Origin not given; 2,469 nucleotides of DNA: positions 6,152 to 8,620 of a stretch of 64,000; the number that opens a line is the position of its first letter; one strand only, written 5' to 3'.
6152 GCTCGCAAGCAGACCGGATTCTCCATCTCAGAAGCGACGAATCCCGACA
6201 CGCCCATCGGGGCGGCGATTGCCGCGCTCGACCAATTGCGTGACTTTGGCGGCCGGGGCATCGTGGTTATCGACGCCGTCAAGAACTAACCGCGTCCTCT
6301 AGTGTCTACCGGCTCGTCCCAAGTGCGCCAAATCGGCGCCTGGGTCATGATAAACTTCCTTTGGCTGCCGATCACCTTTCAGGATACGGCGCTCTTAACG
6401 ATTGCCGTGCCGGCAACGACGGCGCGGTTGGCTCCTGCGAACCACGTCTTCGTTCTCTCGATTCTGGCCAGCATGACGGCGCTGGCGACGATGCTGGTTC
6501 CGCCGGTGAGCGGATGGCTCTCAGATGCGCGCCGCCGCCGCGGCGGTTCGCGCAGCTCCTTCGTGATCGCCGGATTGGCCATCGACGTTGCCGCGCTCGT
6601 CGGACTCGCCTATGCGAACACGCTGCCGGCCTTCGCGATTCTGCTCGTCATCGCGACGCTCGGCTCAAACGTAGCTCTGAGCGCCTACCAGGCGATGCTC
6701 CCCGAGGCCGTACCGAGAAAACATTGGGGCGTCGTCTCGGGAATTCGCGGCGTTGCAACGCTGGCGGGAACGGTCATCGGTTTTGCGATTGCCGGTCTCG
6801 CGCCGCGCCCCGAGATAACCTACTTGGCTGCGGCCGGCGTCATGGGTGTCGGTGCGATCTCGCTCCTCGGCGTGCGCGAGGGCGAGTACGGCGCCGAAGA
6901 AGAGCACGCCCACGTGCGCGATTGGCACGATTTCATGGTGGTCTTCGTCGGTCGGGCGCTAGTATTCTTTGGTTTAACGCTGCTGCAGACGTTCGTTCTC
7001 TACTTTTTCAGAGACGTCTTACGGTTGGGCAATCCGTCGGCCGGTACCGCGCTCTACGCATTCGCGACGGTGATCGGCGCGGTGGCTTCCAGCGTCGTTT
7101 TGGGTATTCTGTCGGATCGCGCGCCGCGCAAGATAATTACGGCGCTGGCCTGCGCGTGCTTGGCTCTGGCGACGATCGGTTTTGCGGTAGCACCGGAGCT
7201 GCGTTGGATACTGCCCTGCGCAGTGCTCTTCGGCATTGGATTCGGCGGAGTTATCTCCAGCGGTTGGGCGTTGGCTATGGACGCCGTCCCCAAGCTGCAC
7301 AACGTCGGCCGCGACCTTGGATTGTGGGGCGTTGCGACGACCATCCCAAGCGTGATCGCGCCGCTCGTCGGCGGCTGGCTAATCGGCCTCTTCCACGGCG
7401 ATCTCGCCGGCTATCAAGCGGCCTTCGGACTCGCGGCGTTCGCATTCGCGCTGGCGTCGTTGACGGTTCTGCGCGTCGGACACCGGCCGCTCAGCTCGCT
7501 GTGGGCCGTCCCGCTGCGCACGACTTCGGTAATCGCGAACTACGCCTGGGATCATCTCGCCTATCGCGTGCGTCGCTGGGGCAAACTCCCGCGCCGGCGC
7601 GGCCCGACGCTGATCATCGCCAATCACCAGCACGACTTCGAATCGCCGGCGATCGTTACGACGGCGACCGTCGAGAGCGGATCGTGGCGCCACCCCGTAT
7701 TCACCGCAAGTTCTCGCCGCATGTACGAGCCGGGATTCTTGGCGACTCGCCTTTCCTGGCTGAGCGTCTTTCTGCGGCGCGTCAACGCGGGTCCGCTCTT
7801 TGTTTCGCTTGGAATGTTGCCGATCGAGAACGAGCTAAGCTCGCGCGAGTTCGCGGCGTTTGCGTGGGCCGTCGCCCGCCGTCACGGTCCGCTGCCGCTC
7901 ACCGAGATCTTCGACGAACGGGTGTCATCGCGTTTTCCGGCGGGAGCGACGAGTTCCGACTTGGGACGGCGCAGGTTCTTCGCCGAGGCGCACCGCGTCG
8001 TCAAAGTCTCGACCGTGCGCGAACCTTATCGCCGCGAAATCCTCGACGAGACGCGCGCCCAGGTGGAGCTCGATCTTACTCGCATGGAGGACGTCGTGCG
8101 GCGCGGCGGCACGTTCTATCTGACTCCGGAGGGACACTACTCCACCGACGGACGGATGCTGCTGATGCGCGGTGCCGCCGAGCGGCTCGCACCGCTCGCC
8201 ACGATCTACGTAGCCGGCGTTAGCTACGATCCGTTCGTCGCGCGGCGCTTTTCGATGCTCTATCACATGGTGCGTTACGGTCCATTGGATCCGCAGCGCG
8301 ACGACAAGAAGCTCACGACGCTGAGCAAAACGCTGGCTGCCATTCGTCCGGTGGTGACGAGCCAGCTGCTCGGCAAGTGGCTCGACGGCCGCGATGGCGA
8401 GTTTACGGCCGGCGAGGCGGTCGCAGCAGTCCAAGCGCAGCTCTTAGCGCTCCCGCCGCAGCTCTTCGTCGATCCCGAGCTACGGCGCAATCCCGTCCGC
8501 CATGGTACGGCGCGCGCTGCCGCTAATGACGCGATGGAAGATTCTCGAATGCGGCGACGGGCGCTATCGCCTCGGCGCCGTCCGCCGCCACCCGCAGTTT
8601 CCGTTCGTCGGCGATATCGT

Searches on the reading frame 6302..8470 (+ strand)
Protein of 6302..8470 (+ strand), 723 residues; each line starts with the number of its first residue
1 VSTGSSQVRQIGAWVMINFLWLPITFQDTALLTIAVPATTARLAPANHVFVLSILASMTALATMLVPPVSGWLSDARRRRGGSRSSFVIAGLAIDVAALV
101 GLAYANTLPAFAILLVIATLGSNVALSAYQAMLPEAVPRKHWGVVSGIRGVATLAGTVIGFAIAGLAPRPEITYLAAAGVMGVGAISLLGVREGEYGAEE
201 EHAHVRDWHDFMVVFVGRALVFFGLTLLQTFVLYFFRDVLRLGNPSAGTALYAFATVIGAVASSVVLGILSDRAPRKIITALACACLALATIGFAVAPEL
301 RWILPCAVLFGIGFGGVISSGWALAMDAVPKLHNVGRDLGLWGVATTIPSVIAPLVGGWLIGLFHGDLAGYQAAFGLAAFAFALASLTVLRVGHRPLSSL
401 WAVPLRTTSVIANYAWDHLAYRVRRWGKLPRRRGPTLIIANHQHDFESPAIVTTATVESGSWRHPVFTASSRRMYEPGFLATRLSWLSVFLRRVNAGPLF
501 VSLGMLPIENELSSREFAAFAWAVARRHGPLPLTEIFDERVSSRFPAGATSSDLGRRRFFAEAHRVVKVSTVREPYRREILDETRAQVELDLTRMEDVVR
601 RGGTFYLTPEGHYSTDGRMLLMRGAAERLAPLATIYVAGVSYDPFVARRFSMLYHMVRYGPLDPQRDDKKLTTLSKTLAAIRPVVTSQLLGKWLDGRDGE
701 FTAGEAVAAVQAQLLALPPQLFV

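Call 93: search_protein_families(library=pfam, proteins=[window:6302-8470:+], max_evalue=0.001)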
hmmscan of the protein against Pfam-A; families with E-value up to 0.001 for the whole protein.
window:6302-8470:+ (723 aa): 1 family
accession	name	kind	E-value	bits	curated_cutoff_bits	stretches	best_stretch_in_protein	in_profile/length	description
PF07690.21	MFS_1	-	2.5e-30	106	33.4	2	31-331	14-325/347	Major Facilitator Superfamily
